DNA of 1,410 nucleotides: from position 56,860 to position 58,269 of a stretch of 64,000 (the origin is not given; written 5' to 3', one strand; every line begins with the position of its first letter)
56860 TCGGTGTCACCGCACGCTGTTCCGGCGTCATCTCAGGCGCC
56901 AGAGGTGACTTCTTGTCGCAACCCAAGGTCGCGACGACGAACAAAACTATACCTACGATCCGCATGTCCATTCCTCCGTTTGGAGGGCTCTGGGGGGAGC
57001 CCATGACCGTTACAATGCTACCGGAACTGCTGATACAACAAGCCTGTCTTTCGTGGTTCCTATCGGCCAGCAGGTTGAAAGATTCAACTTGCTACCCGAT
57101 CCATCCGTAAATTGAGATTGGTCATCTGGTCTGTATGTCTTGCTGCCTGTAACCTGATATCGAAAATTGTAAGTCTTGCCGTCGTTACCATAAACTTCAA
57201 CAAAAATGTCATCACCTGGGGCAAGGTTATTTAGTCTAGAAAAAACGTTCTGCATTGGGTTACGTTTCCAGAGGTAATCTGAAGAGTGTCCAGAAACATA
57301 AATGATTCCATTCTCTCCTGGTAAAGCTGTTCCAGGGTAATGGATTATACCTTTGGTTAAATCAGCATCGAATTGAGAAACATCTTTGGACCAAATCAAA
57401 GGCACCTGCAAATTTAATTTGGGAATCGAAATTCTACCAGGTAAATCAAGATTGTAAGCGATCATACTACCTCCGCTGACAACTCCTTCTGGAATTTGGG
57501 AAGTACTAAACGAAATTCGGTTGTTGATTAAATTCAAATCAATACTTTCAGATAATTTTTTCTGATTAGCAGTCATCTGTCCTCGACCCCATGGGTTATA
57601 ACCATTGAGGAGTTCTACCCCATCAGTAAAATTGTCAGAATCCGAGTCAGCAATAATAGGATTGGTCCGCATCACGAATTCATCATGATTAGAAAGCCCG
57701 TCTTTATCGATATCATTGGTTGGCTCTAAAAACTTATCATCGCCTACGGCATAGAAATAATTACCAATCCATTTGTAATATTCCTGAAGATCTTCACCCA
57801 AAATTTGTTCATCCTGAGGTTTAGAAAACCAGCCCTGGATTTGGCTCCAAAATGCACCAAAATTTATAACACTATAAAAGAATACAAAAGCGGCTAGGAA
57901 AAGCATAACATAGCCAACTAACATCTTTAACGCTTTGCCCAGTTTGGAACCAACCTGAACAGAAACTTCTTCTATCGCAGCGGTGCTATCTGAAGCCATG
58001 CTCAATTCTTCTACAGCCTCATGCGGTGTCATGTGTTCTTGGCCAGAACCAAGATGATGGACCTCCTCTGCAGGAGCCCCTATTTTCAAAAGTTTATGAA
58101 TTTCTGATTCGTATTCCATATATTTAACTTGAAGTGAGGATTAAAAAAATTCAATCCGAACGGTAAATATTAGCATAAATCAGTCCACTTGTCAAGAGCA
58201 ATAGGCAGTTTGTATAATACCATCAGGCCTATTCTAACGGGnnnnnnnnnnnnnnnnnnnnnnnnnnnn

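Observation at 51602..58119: Sortase locus with non-canonical [Y]IAP[KT][TS]G sorting signals on Cna-B/DUF11 surface proteins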

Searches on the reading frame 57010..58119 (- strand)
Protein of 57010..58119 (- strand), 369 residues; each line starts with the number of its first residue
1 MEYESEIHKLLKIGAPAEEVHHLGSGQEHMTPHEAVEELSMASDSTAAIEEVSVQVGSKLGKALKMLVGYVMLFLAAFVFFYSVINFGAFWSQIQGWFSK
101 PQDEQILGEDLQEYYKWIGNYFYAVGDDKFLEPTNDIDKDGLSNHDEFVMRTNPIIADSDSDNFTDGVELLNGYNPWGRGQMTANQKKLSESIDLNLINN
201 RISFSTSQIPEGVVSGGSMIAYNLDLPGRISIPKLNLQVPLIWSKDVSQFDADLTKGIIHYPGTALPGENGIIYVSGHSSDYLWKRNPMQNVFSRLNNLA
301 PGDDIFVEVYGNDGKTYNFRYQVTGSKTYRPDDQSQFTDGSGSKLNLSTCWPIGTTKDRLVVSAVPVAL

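Call 3: search_protein_families(library=pfam, proteins=[window:57010-58119:-], max_evalue=0.01)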
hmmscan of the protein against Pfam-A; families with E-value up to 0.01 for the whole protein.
window:57010-58119:- (369 aa): 1 family
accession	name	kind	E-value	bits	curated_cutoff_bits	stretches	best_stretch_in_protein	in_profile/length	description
PF04203.18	Sortase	-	2.6e-20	72.9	26.6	1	230-367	1-125/125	Sortase domain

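Call 5: search_protein_families(library=ncbifam, proteins=[window:57010-58119:-], max_evalue=0.1)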
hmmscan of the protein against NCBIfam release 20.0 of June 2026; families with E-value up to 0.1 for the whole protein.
window:57010-58119:- (369 aa): 10 families
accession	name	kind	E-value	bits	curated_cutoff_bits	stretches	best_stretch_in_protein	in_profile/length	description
NF058671.1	sortase_SrtD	exception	6.9e-16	58.5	140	1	228-364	65-185/187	class D sortase, LPxTATN-specific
NF033746.1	class_D_sortase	subfamily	2.2e-15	56.7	165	1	228-367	11-134/135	class D sortase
TIGR01076.1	sortase_fam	subfamily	1.9e-12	47.1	39.35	1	228-363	1-124/136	sortase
NF033745.1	class_C_sortase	subfamily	4.4e-12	46.2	160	1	227-364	93-218/220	class C sortase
NF033747.1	class_E_sortase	subfamily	1.5e-10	41.3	160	1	227-364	71-203/211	class E sortase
NF033748.1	class_F_sortase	subfamily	1.7e-05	24.5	166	1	227-350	11-133/155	class F sortase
TIGR03784.1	marine_sortase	equivalog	0.00068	19.3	158.25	1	291-362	101-172/174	class GN sortase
NF047639.1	throspo3_MtsD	equivalog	0.0043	15.2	800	1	135-177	459-501/651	cell-cell cohesion protein MtsD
NF042425.1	Amuc_1099_fam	equivalog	0.016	14.8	50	1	133-156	126-149/321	Amuc_1099 family pilus-like system protein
NF033765.2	gliding_CglD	equivalog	0.026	12.3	400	1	135-173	206-244/1124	adventurous gliding motility lipoprotein CglD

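Call 8: find_homologous_proteins(query=window:57010-58119:-, max_evalue=0.001)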
Query window:57010-58119:- (369 aa): 252 proteins with E <= 0.001 among 1903 candidates; the best 120 are listed.
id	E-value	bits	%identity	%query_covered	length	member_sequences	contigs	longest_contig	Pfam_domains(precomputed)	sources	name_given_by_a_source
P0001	6.6e-248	840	99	100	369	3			PF04203.19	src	-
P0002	8.9e-216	734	90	100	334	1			PF04203.19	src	-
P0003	9.1e-162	556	65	100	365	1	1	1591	PF04203.19,PF18884.6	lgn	-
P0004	1.2e-161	556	64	100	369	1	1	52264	PF04203.19,PF18884.6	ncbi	-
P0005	5.3e-159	547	65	100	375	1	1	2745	PF04203.19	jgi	jgi:sortase A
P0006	3.2e-156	538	65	100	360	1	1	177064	PF04203.19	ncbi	-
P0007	2.1e-152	526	63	100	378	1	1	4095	PF04203.19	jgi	jgi:LPXTG-site transpeptidase (sortase) family protein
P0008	1.1e-150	520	61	100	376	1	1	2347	PF04203.19,PF18884.6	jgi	jgi:LPXTG-site transpeptidase (sortase) family protein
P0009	3.4e-150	518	62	100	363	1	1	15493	PF04203.19,PF18884.6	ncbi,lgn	-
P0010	2.4e-148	512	61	100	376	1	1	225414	PF04203.19,PF18884.6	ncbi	-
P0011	6.4e-145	501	59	100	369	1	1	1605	PF04203.19,PF18884.6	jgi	jgi:LPXTG-site transpeptidase (sortase) family protein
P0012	8.6e-145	501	59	100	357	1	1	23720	PF04203.19,PF18884.6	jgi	jgi:LPXTG-site transpeptidase (sortase) family protein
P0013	2.1e-144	499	60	100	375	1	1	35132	PF04203.19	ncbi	-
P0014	4.6e-144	498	61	99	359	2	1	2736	PF04203.19,PF18884.6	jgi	-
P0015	1.4e-143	497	60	98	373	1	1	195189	PF04203.19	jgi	jgi:LPXTG-site transpeptidase (sortase) family protein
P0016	9.3e-140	484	57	100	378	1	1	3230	PF04203.19,PF18884.6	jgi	jgi:LPXTG-site transpeptidase (sortase) family protein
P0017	1.5e-139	483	57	99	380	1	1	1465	PF04203.19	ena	-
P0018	2.1e-139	483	58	100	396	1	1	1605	PF04203.19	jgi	jgi:LPXTG-site transpeptidase (sortase) family protein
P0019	2.5e-139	483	56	100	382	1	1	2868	PF04203.19,PF18884.6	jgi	jgi:LPXTG-site transpeptidase (sortase) family protein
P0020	1.4e-138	480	59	99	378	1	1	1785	PF04203.19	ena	-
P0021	2.2e-138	479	58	99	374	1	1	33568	PF04203.19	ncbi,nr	ncbi:MAG: sortase [Candidatus Doudnabacteria bacterium]|nr:sortase [Candidatus Doudnabacteria bacter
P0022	2.2e-138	479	58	100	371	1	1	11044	PF04203.19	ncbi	-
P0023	1.8e-137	476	57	100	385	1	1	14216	PF04203.19,PF18884.6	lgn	-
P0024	2.1e-137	476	55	100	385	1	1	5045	PF04203.19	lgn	-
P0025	6.9e-137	475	55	100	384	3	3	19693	PF04203.19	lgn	-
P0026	1.4e-136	473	59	99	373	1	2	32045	PF04203.19,PF18884.6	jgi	-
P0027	3.5e-136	472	56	99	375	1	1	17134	PF04203.19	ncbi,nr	ncbi:MAG: class E sortase [Candidatus Doudnabacteria bacterium]|nr:class E sortase [Candidatus Doudn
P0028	7.1e-136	471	56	100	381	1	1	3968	PF04203.19,PF18884.6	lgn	-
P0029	1.2e-135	470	58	100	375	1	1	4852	PF04203.19,PF18884.6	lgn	-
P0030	1.2e-135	470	58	100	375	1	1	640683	PF04203.19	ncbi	-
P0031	1.3e-135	470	54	100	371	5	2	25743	PF04203.19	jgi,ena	-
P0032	5.6e-135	468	56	100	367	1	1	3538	PF04203.19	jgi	jgi:LPXTG-site transpeptidase (sortase) family protein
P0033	1.4e-134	467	55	100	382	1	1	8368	PF04203.19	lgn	-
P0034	2.8e-134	466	56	99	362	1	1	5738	PF04203.19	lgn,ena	-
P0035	9.9e-134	464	56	100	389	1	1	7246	PF04203.19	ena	-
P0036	1.7e-133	463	55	100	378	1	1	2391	PF04203.19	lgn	-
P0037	4.0e-133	462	53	100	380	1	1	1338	PF04203.19,PF18884.6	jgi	-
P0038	9.1e-133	461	56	100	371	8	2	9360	PF04203.19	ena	-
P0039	1.6e-132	460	54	100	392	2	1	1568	PF04203.19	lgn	-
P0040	1.7e-132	460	56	100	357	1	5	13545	PF04203.19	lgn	-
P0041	3.0e-132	459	56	100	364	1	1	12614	PF04203.19,PF18884.6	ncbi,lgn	-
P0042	3.6e-132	459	56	99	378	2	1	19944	PF04203.19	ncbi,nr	ncbi:MAG: class D sortase [Candidatus Doudnabacteria bacterium]|nr:class D sortase [Candidatus Doudn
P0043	1.1e-131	457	57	100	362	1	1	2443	PF04203.19,PF18884.6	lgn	-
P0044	6.5e-131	455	49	99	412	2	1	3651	PF04203.19,PF18884.6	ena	-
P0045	6.9e-131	455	55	100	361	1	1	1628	PF04203.19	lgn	-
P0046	1.2e-130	454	55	98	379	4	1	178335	PF04203.19,PF18884.6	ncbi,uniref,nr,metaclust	ncbi:MAG: hypothetical protein A2720_01565 [Candidatus Doudnabacteria bacterium RIFCSPHIGHO2_01_FULL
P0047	1.3e-130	454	55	99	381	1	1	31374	PF04203.19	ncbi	-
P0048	1.6e-130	454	55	99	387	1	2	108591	PF04203.19,PF18884.6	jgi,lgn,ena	jgi:LPXTG-site transpeptidase (sortase) family protein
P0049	1.8e-130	453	57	88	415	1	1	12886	PF04203.19,PF18884.6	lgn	-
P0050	2.4e-130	453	56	99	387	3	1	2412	PF04203.19,PF18884.6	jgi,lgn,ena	-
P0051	5.9e-130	452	57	100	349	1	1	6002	PF04203.19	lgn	-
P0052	3.0e-129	449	54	98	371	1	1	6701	PF04203.19,PF18884.6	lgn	-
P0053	5.2e-129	449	54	100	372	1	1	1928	PF04203.19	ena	-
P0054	6.7e-129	448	56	100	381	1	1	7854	PF04203.19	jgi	jgi:LPXTG-site transpeptidase (sortase) family protein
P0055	7.1e-129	448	54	99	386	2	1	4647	PF04203.19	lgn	-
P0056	1.0e-128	448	55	100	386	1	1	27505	PF04203.19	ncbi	-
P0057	2.3e-128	446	54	98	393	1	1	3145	PF04203.19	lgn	-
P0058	3.4e-128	446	67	76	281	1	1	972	PF04203.19,PF18884.6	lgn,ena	-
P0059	7.3e-128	445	53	99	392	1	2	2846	PF04203.19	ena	-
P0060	2.9e-127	443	53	100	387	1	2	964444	PF04203.19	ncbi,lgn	ncbi:MAG: sortase [Candidatus Doudnabacteria bacterium]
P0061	3.7e-127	443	54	100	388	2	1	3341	PF04203.19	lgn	-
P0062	5.6e-126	439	52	99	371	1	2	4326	PF04203.19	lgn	-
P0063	1.5e-125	437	60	85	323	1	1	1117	PF04203.19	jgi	jgi:LPXTG-site transpeptidase (sortase) family protein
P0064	4.3e-125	436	52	100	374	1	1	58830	PF04203.19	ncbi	ncbi:MAG: class E sortase [Candidatus Doudnabacteria bacterium]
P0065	5.4e-125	435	54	100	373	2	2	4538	PF04203.19,PF18884.6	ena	-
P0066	6.6e-125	435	53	99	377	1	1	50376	PF04203.19,PF18884.6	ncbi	-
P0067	1.9e-124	434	54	100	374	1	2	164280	PF04203.19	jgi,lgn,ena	jgi:LPXTG-site transpeptidase (sortase) family protein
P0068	4.3e-124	432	51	98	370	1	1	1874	PF04203.19,PF18884.6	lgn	-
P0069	1.2e-123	431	53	99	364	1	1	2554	PF04203.19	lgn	-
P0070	1.3e-123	431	51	98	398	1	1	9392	PF04203.19,PF18884.6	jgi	jgi:LPXTG-site transpeptidase (sortase) family protein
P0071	6.5e-123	429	50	100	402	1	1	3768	PF04203.19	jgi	jgi:LPXTG-site transpeptidase (sortase) family protein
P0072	1.6e-122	427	57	87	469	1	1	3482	PF04203.19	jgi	-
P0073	2.7e-122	427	56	89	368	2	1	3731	PF04203.19,PF18884.6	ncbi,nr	ncbi:MAG TPA: sortase, partial [Candidatus Binatia bacterium]|nr:sortase [Candidatus Binatia bacteri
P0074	3.1e-122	426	54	99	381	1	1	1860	PF04203.19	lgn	-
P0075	5.0e-122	426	53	99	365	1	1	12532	PF04203.19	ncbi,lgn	-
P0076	5.5e-122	426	53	98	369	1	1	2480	PF04203.19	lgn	-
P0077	1.1e-121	425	55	92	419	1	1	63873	PF04203.19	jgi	jgi:sortase A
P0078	1.2e-121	424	59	83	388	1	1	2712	PF04203.19,PF18884.6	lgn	-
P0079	1.8e-121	424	63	78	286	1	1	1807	PF04203.19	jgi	jgi:LPXTG-site transpeptidase (sortase) family protein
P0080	2.0e-121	424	57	82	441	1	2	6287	PF04203.19,PF18884.6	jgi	jgi:LPXTG-site transpeptidase (sortase) family protein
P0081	5.5e-121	422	50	100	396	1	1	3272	PF04203.19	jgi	jgi:LPXTG-site transpeptidase (sortase) family protein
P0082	1.6e-120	421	55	99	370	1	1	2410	PF04203.19,PF18884.6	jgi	jgi:sortase A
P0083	1.6e-120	421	59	80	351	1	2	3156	PF04203.19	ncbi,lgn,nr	ncbi:MAG: sortase [Candidatus Doudnabacteria bacterium]|nr:sortase [Candidatus Doudnabacteria bacter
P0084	3.7e-120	419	52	98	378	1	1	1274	PF04203.19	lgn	-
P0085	3.8e-120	419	58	83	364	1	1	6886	PF04203.19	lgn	-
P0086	8.1e-120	418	60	77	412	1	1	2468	PF04203.19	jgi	jgi:LPXTG-site transpeptidase (sortase) family protein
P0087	8.2e-120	418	49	98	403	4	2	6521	PF04203.19,PF18884.6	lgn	-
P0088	1.5e-119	417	52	99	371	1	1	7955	PF04203.19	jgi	-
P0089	3.2e-119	416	58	84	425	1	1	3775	PF04203.19,PF18884.6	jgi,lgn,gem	-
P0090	9.9e-119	415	55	86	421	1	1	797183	PF04203.19,PF18884.6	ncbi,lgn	-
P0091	1.1e-118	415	57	80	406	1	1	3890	PF04203.19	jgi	jgi:sortase A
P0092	1.7e-118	414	57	87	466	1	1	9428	PF04203.19,PF18884.6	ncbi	ncbi:MAG: sortase domain-bontaining protein [Acidobacteriaceae bacterium]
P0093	2.3e-118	414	50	98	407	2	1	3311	PF04203.19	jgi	jgi:LPXTG-site transpeptidase (sortase) family protein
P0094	5.1e-118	412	58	83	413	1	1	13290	PF04203.19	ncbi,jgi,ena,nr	ncbi:MAG TPA: sortase [Verrucomicrobiae bacterium]|nr:sortase [Verrucomicrobiae bacterium]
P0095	5.5e-118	412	50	98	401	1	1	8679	PF04203.19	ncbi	-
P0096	6.2e-118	412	68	70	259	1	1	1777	PF04203.19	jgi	jgi:LPXTG-site transpeptidase (sortase) family protein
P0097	1.4e-117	411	57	85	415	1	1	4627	PF04203.19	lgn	-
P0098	4.8e-117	409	49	98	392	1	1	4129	PF04203.19,PF18884.6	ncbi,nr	ncbi:MAG: sortase [Candidatus Doudnabacteria bacterium]|nr:sortase [Candidatus Doudnabacteria bacter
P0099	6.3e-117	409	46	98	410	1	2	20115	PF04203.19,PF18884.6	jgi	jgi:LPXTG-site transpeptidase (sortase) family protein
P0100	6.6e-117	409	57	87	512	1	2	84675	PF04203.19,PF18884.6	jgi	jgi:LPXTG-site transpeptidase (sortase) family protein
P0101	2.4e-116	407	50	98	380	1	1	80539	PF04203.19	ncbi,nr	ncbi:MAG: sortase [Candidatus Doudnabacteria bacterium]|nr:sortase [Candidatus Doudnabacteria bacter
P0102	2.6e-116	407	49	99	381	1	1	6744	PF04203.19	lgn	-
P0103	3.3e-116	406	53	99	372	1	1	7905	PF04203.19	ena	-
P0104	6.9e-116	405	48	98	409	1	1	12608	PF04203.19,PF18884.6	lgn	-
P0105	2.1e-115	404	58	80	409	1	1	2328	PF04203.19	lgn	-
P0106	8.9e-115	402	51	96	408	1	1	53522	PF04203.19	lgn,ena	-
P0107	1.7e-114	401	52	98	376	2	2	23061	PF04203.19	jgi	jgi:LPXTG-site transpeptidase (sortase) family protein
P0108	7.1e-114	399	47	98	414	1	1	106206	PF04203.19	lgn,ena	-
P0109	7.7e-114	399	57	82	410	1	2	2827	PF04203.19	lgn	-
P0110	8.1e-114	399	50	98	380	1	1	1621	PF04203.19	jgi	jgi:LPXTG-site transpeptidase (sortase) family protein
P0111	1.4e-113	398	50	97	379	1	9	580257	PF04203.19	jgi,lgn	jgi:LPXTG-site transpeptidase (sortase) family protein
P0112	1.5e-113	398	51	100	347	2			PF04203.19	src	-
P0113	1.7e-113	398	51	93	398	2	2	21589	PF04203.19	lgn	-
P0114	1.7e-113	398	51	99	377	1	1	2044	PF04203.19,PF18884.6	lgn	-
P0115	3.2e-113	397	59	78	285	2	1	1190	PF04203.19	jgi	jgi:LPXTG-site transpeptidase (sortase) family protein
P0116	1.4e-112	395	52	99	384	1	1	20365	PF04203.19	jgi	jgi:LPXTG-site transpeptidase (sortase) family protein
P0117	1.6e-112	394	47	98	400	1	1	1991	PF04203.19,PF18884.6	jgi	jgi:LPXTG-site transpeptidase (sortase) family protein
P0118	1.7e-112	394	49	98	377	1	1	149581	PF04203.19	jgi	jgi:LPXTG-site transpeptidase (sortase) family protein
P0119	2.3e-112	394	57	82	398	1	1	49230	PF04203.19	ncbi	-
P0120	2.7e-112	394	52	99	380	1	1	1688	PF04203.19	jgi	jgi:LPXTG-site transpeptidase (sortase) family protein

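Call 10: find_encoding_contigs(protein=window:57010-58119:-, flank=10000, max_places=6)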
Protein window:57010-58119:- (369 aa): 24 contigs read that carry it; 6 places shown.
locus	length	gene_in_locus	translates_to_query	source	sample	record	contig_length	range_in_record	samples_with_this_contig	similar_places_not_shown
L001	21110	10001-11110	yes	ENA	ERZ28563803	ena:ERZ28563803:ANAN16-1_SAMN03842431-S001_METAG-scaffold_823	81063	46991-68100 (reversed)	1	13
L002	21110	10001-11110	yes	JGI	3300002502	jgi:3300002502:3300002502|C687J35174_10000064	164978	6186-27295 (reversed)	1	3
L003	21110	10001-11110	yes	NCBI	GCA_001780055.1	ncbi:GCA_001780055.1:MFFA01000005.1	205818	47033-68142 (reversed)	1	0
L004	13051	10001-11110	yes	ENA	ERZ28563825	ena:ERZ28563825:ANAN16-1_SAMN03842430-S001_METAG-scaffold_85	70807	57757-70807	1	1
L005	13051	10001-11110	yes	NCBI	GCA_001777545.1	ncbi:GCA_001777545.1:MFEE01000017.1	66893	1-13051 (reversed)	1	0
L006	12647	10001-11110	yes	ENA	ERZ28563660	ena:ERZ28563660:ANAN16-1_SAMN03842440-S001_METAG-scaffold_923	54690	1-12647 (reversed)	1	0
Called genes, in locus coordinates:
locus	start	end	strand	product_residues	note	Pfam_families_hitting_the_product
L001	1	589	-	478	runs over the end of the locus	PF01336:tRNA_anti-codon, PF00152:tRNA-synt_2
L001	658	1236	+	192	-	PF13482:RNase_H_2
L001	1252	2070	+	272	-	PF01790:LGT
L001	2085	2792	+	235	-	PF18900:DUF5656 (weak)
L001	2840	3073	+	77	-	PF01035:DNA_binding_1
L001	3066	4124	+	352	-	PF13365:Trypsin_2, PF00595:PDZ (weak), PF13180:PDZ_2, PF17820:PDZ_6 (weak)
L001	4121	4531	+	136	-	PF11969:DcpS_C, PF01230:HIT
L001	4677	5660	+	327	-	PF01073:3Beta_HSD, PF01370:Epimerase, PF02719:Polysacc_synt_2, PF04321:RmlD_sub_bind, PF07993:NAD_binding_4, PF13460:NAD_binding_10 (weak), PF16363:GDP_Man_Dehyd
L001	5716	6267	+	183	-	PF00908:dTDP_sugar_isom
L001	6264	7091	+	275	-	PF01370:Epimerase, PF04321:RmlD_sub_bind, PF16363:GDP_Man_Dehyd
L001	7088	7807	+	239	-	PF00483:NTP_transferase, PF12804:NTP_transf_3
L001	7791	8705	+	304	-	PF18900:DUF5656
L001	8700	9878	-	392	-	PF00188:CAP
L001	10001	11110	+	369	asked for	PF04203:Sortase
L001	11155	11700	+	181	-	-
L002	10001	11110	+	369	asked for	PF04203:Sortase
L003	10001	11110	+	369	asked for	PF04203:Sortase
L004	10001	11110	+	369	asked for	PF04203:Sortase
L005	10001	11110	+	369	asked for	PF04203:Sortase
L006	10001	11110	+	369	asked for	PF04203:Sortase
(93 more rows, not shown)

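Call 12: find_related_loci(query=A1, collection=genome_contigs, flank=10000)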
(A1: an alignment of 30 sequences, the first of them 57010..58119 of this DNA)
Query A1 (369 aa) in genome_contigs; peptide patterns used: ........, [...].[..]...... (x = any residue, [..] = any of these).
46 stretches matched a pattern; 21 encode a relative of the query (tblastn E <= 1e-3); 20 distinct loci.
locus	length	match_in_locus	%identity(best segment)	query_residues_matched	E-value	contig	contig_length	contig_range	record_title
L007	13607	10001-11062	57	2-369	6e-143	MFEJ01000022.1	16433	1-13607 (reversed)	MAG: Candidatus Doudnabacteria bacterium RIFCSPHIGHO2_01_FULL_45_18 rifcsphigho2_01_scaffold_7904, whole genome shotgun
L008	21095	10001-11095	56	2-369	2e-138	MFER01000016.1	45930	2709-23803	MAG: Candidatus Doudnabacteria bacterium RIFCSPHIGHO2_02_FULL_43_13b rifcsphigho2_02_scaffold_807, whole genome shotgun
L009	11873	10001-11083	56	2-369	4e-138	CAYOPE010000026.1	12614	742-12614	MAG TPA_asm: uncultured Candidatus Saccharibacteria bacterium isolate SRP273308_co1_413 genome assembly, contig: NODE_62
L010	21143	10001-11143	54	1-369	1e-137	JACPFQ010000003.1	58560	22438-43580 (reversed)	MAG: Candidatus Doudnabacteria bacterium isolate NC_groundwater_365_Ag_B-0.1um_48_12 GD18-4_B1_scaffold_298276, whole ge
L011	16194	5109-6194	56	1-364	2e-136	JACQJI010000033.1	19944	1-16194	MAG: Candidatus Doudnabacteria bacterium isolate NC_groundwater_1147_Ag_S-0.1um_47_53 S_p1_S3_coassembly_k141_1835269, w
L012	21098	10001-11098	55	3-365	4e-135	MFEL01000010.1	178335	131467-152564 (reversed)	MAG: Candidatus Doudnabacteria bacterium RIFCSPHIGHO2_01_FULL_46_24 rifcsphigho2_01_scaffold_364, whole genome shotgun s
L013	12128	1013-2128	57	2-369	5e-129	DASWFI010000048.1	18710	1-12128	MAG TPA_asm: Patescibacteria group bacterium isolate SMAG_U2785 k141_386911, whole genome shotgun sequence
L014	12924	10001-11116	52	1-369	2e-128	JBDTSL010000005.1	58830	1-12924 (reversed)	MAG: Candidatus Doudnabacteria bacterium isolate cluster3_bin.27 NODE_1169_length_58830_cov_9.135160, whole genome shotg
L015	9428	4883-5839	57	50-369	3e-122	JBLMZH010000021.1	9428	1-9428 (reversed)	MAG: Acidobacteriaceae bacterium isolate MAG208 PRJNA951521_bin64_renamed_20, whole genome shotgun sequence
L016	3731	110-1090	56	35-364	6e-121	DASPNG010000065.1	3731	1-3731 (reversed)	MAG TPA_asm: Candidatus Binatia bacterium isolate SMAG_U12115 k141_433373, whole genome shotgun sequence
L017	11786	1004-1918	58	63-369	7e-116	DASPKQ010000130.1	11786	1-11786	MAG TPA_asm: Verrucomicrobiia bacterium isolate SMAG_U12040 k141_1034672, whole genome shotgun sequence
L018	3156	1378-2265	59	70-364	3e-119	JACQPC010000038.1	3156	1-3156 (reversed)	MAG: Candidatus Doudnabacteria bacterium isolate NC_groundwater_1297_Ag_S-0.2um_47_31 S_p2_S4_coassembly_k141_1644787, w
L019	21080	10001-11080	48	4-364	1e-115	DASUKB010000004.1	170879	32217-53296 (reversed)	MAG TPA_asm: Patescibacteria group bacterium isolate SMAG_U1502 k141_1800654, whole genome shotgun sequence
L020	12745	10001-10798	63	107-369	4e-115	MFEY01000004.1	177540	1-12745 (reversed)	MAG: Candidatus Doudnabacteria bacterium RIFCSPHIGHO2_12_FULL_48_16 rifcsphigho2_12_scaffold_196, whole genome shotgun s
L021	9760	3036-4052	51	30-369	1e-113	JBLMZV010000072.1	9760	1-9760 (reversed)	MAG: Candidatus Saccharibacteria bacterium isolate MAG194 PRJNA951521_bin51_renamed_71, whole genome shotgun sequence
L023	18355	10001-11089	50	4-365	6e-122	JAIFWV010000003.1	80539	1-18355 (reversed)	MAG: Candidatus Doudnabacteria bacterium isolate viral-cat_48_13 PAFVLPS_2018_scaffold_527, whole genome shotgun sequenc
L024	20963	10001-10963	55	49-365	4e-115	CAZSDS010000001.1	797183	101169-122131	MAG TPA_asm: uncultured Candidatus Saccharibacteria bacterium isolate SRP144015_co1_51 genome assembly, contig: NODE_1_l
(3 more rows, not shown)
